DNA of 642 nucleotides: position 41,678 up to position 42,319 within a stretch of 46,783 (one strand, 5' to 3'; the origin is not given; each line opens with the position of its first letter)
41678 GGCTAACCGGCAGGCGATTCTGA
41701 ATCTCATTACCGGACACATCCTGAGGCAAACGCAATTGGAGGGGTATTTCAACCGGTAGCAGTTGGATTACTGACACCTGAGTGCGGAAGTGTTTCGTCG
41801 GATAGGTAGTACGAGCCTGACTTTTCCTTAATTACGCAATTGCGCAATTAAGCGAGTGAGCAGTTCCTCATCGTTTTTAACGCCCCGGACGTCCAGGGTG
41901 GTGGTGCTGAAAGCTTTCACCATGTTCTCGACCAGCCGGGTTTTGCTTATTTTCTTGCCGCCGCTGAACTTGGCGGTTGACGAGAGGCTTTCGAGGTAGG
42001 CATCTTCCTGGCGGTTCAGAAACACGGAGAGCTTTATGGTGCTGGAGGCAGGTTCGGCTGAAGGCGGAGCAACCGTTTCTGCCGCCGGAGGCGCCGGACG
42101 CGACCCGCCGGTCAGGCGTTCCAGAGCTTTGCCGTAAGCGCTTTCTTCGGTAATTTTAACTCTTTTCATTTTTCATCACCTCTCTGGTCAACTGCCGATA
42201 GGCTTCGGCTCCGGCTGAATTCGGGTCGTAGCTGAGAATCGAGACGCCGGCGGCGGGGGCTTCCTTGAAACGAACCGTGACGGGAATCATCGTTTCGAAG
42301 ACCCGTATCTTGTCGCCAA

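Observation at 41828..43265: Self-contained plasmid-type (Ib-like) partition cassette in a chromosomal context: ParA, a 113-aa RHH-like protein and 26 phased 8-bp ACGY-WTTT boxes overlapping a consensus promoter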

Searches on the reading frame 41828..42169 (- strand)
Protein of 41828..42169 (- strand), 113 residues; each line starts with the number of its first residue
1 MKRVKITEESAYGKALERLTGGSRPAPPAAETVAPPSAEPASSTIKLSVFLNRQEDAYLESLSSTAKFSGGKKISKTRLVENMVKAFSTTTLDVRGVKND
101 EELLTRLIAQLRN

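Call 5: search_protein_families(library=pfam, proteins=[window:41828-42169:-], max_evalue=1)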
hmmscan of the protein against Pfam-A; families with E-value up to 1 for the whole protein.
window:41828-42169:- (113 aa): 0 families

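Call 10: search_protein_families(library=ncbifam, proteins=[window:41828-42169:-], max_evalue=0.01)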
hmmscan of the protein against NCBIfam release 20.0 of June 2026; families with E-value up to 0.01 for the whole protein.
window:41828-42169:- (113 aa): 0 families

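Call 11: find_encoding_contigs(protein=window:41828-42169:-, flank=10000, max_places=6)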
Protein window:41828-42169:- (113 aa): 1 contig read that carries it; 1 place shown.
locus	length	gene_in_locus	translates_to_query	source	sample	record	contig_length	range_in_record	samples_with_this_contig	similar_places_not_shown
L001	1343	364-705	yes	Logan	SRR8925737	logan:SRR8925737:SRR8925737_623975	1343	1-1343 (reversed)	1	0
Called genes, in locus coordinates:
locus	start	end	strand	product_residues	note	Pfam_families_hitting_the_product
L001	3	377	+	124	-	?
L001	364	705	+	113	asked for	-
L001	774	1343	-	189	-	?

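Call 12: find_homologous_proteins(query=window:41828-42169:-, max_evalue=0.01)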
Query window:41828-42169:- (113 aa): 1401 proteins with E <= 0.01 among 1418 candidates; the best 120 are listed.
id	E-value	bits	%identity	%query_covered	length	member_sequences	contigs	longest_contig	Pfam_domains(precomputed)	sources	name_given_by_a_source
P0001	4.9e-63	228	100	100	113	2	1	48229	-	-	-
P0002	1.4e-47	178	81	99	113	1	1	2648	-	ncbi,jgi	-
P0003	2.9e-46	174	77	99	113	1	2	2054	-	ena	-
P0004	6.7e-46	173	78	99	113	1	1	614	-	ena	-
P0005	1.1e-45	172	77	99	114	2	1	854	-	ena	-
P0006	6.5e-45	169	78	99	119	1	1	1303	-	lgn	-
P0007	7.2e-44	166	75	99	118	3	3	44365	-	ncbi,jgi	jgi:hypothetical protein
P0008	9.7e-44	166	77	99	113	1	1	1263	-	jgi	jgi:hypothetical protein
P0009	2.4e-43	164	76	99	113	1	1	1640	-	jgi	jgi:hypothetical protein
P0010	3.1e-42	161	76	99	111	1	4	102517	-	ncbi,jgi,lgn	-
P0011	5.0e-42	160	77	99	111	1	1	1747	-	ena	-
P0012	5.0e-42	160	73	99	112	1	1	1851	-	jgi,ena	-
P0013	5.2e-42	160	75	99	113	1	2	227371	-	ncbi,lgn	-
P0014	5.8e-42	160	71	99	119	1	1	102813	-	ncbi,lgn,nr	ncbi:MAG: hypothetical protein JW712_08220 [Dehalococcoidales bacterium]|nr:hypothetical protein [De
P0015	7.5e-42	160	76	99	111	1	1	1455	-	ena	-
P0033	1.5e-40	155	72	99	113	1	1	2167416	-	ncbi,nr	ncbi:MAG: hypothetical protein JSU58_10905 [Dehalococcoidales bacterium]|nr:MAG: hypothetical protei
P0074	4.8e-39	151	70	99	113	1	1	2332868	-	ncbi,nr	ncbi:MAG: hypothetical protein JSU79_07850 [Dehalococcoidales bacterium]|nr:MAG: hypothetical protei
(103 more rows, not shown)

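Call 14: find_encoding_contigs(protein=P0033, flank=10000, max_places=2)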
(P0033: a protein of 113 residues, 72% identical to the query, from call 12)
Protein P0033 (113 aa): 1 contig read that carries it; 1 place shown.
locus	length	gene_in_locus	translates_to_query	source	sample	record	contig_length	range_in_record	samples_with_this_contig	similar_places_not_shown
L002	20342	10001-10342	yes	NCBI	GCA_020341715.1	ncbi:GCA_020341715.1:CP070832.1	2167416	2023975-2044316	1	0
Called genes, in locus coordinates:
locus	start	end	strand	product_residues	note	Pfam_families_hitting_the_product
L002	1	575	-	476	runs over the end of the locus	PF00890:FAD_binding_2 (weak), PF01266:DAO, PF03486:HI0933_like (faint), PF12831:FAD_oxidored (weak), PF13450:NAD_binding_8, PF01593:Amino_oxidase (weak)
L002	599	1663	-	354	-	-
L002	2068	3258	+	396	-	PF04542:Sigma70_r2, PF04545:Sigma70_r4, PF08281:Sigma70_r4_2, PF02577:BFN_dom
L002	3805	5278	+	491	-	PF00133:tRNA-synt_1, PF09334:tRNA-synt_1g, PF13603:tRNA-synt_1_2 (faint)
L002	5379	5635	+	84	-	-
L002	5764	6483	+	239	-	PF00881:Nitroreductase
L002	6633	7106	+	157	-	PF01957:NfeD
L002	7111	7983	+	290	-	PF01145:Band_7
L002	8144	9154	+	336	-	PF00106:adh_short, PF08659:KR (weak), PF13561:adh_short_C2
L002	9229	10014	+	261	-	PF00142:Fer4_NifH (weak), PF01656:CbiA, PF02374:ArsA_ATPase, PF06564:CBP_BcsQ, PF09140:MipZ (faint), PF10609:ParA (weak), PF13614:AAA_31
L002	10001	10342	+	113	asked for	-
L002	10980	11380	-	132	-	PF01161:PBP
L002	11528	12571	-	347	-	PF05853:BKACE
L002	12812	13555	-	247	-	PF00106:adh_short, PF08659:KR, PF13561:adh_short_C2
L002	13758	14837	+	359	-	-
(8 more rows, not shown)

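Call 15: find_encoding_contigs(protein=P0074, flank=10000, max_places=2)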
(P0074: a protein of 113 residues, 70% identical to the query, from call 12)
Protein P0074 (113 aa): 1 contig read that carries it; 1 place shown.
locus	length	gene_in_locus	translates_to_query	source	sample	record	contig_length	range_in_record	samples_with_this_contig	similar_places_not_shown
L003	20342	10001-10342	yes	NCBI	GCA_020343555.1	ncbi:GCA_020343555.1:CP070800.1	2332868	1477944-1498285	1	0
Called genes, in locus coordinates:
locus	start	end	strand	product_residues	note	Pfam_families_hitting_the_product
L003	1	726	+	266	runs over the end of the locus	PF03449:GreA_GreB_N, PF01272:GreA_GreB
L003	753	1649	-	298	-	PF02445:NadA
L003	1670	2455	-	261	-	PF02634:FdhD-NarQ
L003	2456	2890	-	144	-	PF03473:MOSC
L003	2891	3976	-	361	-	PF00733:Asn_synthase (weak), PF02540:NAD_synthase (faint), PF03054:tRNA_Me_trans, PF20259:tRNA_Me_trans_M, PF20258:tRNA_Me_trans_C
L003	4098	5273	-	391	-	PF00083:Sugar_tr (weak), PF05977:MFS_3, PF12832:MFS_1_like, PF13347:MFS_2 (weak), PF07690:MFS_1, PF00083:Sugar_tr (weak), PF07690:MFS_1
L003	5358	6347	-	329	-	PF00586:AIRS, PF02769:AIRS_C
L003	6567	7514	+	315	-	PF00258:Flavodoxin_1 (weak), PF12641:Flavodoxin_3, PF12724:Flavodoxin_5, PF13484:Fer4_16 (faint)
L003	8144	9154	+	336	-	PF00106:adh_short, PF13561:adh_short_C2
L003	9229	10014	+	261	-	PF00142:Fer4_NifH (weak), PF01656:CbiA, PF02374:ArsA_ATPase, PF06564:CBP_BcsQ, PF09140:MipZ (faint), PF10609:ParA (weak), PF13614:AAA_31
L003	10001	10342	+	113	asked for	-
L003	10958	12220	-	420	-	PF09479:Flg_new (faint), PF18998:Flg_new_2, PF01161:PBP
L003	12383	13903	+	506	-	PF13541:ChlI, PF01078:Mg_chelatase, PF07728:AAA_5 (weak), PF13335:Mg_chelatase_C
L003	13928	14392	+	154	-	PF00293:NUDIX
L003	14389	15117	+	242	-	PF13489:Methyltransf_23, PF05175:MTS (weak), PF13847:Methyltransf_31, PF08241:Methyltransf_11, PF08242:Methyltransf_12, PF13649:Methyltransf_25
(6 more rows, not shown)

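Call 21: find_related_loci(query=A1, collection=genome_contigs, flank=6000)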
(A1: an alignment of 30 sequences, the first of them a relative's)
Query A1 (113 aa) in genome_contigs; peptide patterns used: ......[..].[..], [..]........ (x = any residue, [..] = any of these).
157 stretches matched a pattern; 130 encode a relative of the query (tblastn E <= 1e-3); the best 80 are kept; 80 distinct loci.
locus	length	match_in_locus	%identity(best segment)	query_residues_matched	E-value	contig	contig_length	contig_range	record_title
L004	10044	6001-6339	96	1-113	1e-67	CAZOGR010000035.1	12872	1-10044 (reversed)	MAG TPA_asm: uncultured Dehalococcoidales bacterium isolate binchicken_co43_313 genome assembly, contig: NODE_8708_lengt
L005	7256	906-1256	75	1-112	2e-52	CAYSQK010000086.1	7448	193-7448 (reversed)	MAG TPA_asm: uncultured Dehalococcoidales bacterium isolate binchicken_co43_323 genome assembly, contig: NODE_17394_leng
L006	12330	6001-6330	76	1-112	2e-51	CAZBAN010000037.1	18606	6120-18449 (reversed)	MAG TPA_asm: uncultured Dehalococcoidales bacterium isolate binchicken_co89_590 genome assembly, contig: NODE_5309_lengt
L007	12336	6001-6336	75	1-112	3e-49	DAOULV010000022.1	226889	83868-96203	MAG TPA_asm: Dehalococcoidales bacterium isolate W31_56 k127_224846, whole genome shotgun sequence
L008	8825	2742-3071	71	1-112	5e-48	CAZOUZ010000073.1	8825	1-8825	MAG TPA_asm: uncultured Dehalococcoidales bacterium isolate binchicken_co228_542 genome assembly, contig: NODE_12340_len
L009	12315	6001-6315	77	6-112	1e-47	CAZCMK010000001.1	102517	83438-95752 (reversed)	MAG TPA_asm: uncultured Dehalococcoidales bacterium isolate binchicken_co100_421 genome assembly, contig: NODE_207_lengt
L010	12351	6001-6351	69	1-112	3e-47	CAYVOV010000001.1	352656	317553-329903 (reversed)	MAG TPA_asm: uncultured Dehalococcoidales bacterium isolate binchicken_co178_22 genome assembly, contig: NODE_32_length_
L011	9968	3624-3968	68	1-112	5e-47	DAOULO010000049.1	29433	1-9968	MAG TPA_asm: Dehalococcoidales bacterium isolate W31_45 k127_320585, whole genome shotgun sequence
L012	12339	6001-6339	67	1-112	6e-47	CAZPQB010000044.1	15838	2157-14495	MAG TPA_asm: uncultured Dehalococcoidaceae bacterium isolate SRP214966_co4_72 genome assembly, contig: NODE_3366_length_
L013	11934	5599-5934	71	1-112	2e-46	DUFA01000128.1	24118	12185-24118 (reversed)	MAG TPA_asm: Dehalococcoidia bacterium isolate W403 Contig128, whole genome shotgun sequence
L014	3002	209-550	68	1-113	2e-46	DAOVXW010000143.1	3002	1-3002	MAG TPA_asm: Dehalococcoidia bacterium isolate CSMAG_1767 CSMAG_1767_k141_4878714_length_3002_cov_7.0000, whole genome s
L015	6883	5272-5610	70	1-112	4e-46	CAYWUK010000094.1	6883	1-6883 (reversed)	MAG TPA_asm: uncultured Dehalococcoidaceae bacterium isolate binchicken_co178_187 genome assembly, contig: NODE_12918_le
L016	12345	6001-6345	66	1-112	5e-46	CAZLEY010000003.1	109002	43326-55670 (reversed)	MAG TPA_asm: uncultured Dehalococcoidaceae bacterium isolate binchicken_co228_510 genome assembly, contig: NODE_98_lengt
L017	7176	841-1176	69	1-112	7e-46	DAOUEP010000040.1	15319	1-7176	MAG TPA_asm: Dehalococcoidales bacterium isolate N6_293 k139_369696, whole genome shotgun sequence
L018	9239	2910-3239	69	1-112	6e-46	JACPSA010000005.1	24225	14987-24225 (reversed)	MAG: Chloroflexi bacterium isolate NC_groundwater_693_Ag_S-0.2um_51_8 S36_SO-2_scaffold_77289, whole genome shotgun sequ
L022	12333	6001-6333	69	1-112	2e-45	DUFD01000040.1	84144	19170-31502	MAG TPA_asm: Dehalococcoidia bacterium isolate W589 Contig40, whole genome shotgun sequence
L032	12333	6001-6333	68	1-112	3e-44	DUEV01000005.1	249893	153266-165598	MAG TPA_asm: Dehalococcoidia bacterium isolate W156 Contig5, whole genome shotgun sequence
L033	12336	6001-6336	67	1-113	8e-44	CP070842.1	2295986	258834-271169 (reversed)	MAG: Dehalococcoidales bacterium isolate bin10 chromosome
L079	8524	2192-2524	66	1-113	5e-41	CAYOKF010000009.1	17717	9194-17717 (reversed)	MAG TPA_asm: uncultured Dehalococcoidaceae bacterium isolate binchicken_co334_148 genome assembly, contig: NODE_5503_len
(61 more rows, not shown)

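Call 26: predict_structure(alignment_id=A1)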
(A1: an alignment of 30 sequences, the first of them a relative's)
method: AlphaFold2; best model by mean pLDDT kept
length: 113 residues; sequences in the alignment: 30
mean_pLDDT: 62.7   pTM: 0.24
mean pLDDT of the five models: 62.7, 62.4, 61.8, 58.8, 53.4
residues with pLDDT >= 90: 0; 70-90: 32; 50-70: 73; < 50: 8
segments of 3 or more residues with pLDDT < 50: none
pLDDT, mean of each block of 10 residues (from residue 1): 57 60 51 55 54 61 54 68 70 78 80 67
secondary structure, 60 per line:
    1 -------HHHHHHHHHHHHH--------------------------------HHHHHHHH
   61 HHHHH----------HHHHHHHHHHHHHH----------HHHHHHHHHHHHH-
elements in order: H8-20 H53-65 H76-89 H100-112

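Call 28: search_solved_structures(query=A1, max_evalue=10, show_alignments=3)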
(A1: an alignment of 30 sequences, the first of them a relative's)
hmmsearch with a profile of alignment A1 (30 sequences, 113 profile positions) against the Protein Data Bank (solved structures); distinct sequences matched with E-value up to 10: 2.
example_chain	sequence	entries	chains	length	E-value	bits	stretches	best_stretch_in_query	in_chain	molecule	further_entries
4xbh_A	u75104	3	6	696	1.4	12.5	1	49-78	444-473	Neprilysin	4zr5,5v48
4cth_A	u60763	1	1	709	1.7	12.3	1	49-78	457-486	NEPRILYSIN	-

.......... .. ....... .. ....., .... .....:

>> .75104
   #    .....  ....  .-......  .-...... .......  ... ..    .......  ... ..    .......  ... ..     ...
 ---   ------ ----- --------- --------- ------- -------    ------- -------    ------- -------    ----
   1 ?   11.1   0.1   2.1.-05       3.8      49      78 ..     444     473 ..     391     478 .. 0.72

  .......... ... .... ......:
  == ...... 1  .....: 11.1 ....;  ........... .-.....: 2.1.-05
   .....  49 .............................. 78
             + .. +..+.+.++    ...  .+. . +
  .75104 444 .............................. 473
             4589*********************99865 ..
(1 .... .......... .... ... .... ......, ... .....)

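Call 30: fold_search(model_id=the predicted structure, library=pdb)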
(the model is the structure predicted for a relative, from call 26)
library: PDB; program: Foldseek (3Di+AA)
matches with E <= 10: 4; with E <= 0.001: 0
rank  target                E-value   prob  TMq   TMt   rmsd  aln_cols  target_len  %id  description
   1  9e78_0Y               6.1e+00  0.02  0.14  0.07  22.8       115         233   14  48-nm repeat of the Leishmania tarentolae doublet microtubule (released 2025-03-12)
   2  7pkt_S                6.6e+00  0.01  0.15  0.09  21.6       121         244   16  Large subunit of the Chlamydomonas reinhardtii mitoribosome (released 2022-06-15)
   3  8g2z_1V               8.0e+00  0.01  0.13  0.07  34.4       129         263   12  48-nm doublet microtubule from Tetrahymena thermophila strain CU428 (released 2023-06-14)
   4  9evs_1s               9.8e+00  0.01  0.14  0.13  17.4       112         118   12  Structure of the flowering plant mitoribosome with P-site tRNA (released 2025-09-03)

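Call 44: search_protein_families(library=pfam, alignment_id=A1, max_evalue=10)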
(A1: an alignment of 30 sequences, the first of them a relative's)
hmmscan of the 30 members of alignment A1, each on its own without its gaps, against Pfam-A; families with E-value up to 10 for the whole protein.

A. member 1, P0001 (113 aa): 0 families

B. families by the number of members that match (of 30 scanned): 3 families
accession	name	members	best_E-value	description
PF10038.14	DUF2274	5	0.0036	Protein of unknown function (DUF2274)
PF03205.20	MobB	2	0.11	Molybdopterin guanine dinucleotide synthesis protein B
PF17301.7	LpqV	1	0.22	Putative lipoprotein LpqV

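Call 51: search_protein_representatives(alignment_id=A1)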
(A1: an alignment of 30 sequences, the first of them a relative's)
Query: 30 sequences, 113 profile positions. Proteins with E-value up to 0.001 (for the whole library): 126; up to 1e-10: 16; up to 1e-30: 2. The best 126 are listed.
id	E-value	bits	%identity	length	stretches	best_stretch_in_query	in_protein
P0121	6.3e-50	184.4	-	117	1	1-112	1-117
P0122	1.3e-32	128.6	-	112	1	1-86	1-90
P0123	2.8e-29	117.9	-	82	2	65-112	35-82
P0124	1.4e-27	112.4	-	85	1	1-80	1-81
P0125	3.2e-26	108.0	-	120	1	53-112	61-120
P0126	6.0e-26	107.2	-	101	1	1-76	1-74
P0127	7.4e-24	100.4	-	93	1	1-73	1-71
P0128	1.1e-21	93.4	-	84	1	59-112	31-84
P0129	2.7e-20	88.9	-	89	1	1-67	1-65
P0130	3.8e-15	72.4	-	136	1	65-113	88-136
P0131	2.2e-12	63.5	-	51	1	1-54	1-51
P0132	2.5e-12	63.3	-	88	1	34-112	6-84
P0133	3.1e-11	59.8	-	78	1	43-108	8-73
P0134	6.8e-11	58.7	-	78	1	39-109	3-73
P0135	7.4e-11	58.6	-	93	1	34-112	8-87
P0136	9.3e-11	58.2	-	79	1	38-108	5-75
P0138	1.7e-09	54.1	-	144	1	8-113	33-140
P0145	8.1e-08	48.8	-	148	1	34-110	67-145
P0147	1.2e-07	48.2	-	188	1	20-108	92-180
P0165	2.5e-06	44.0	-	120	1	24-111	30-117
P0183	1.6e-05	41.4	-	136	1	24-109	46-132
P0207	1.1e-04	38.6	-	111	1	16-109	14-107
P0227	3.5e-04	37.1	-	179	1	5-107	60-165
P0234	4.8e-04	36.6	-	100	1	2-83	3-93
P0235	5.6e-04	36.4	-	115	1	16-111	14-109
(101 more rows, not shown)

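Call 54: search_protein_families(library=pfam, alignment_id=A2, max_evalue=1)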
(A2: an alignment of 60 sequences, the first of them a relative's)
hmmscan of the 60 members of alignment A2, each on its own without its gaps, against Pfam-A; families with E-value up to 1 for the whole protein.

A. member 1, P0001 (113 aa): 0 families

B. families by the number of members that match (of 60 scanned): 44 families (the first 25 are shown)
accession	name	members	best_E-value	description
PF18953.6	SAP_new25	2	0.0052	SAP domain-containing new25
PF15606.11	Ntox34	1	0.0065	Bacterial toxin 34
PF11981.13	DUF3482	1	0.0075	Domain of unknown function (DUF3482)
PF20155.4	TMP_3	1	0.009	Tape measure protein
PF25824.1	DUF7951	1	0.011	Repeat of unknown function (DUF7951)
PF12651.13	RHH_3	1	0.019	Ribbon-helix-helix domain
PF19088.6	TUTase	1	0.023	TUTase nucleotidyltransferase domain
PF18788.6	DarA_N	1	0.026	Defence against restriction A N-terminal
PF22132.1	TilS-like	1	0.028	TilS-like substrate binding domain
PF19141.5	DUF5824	1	0.038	Family of unknown function (DUF5824)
PF09388.15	SpoOE-like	1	0.039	Spo0E like sporulation regulatory protein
PF14277.12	DUF4364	1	0.039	Domain of unknown function (DUF4364)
PF08798.16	CRISPR_assoc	1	0.043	CRISPR associated protein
PF22882.2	GT-D-like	1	0.044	GT-D fold-like domain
PF24454.1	DUF7570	1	0.047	Family of unknown function (DUF7570)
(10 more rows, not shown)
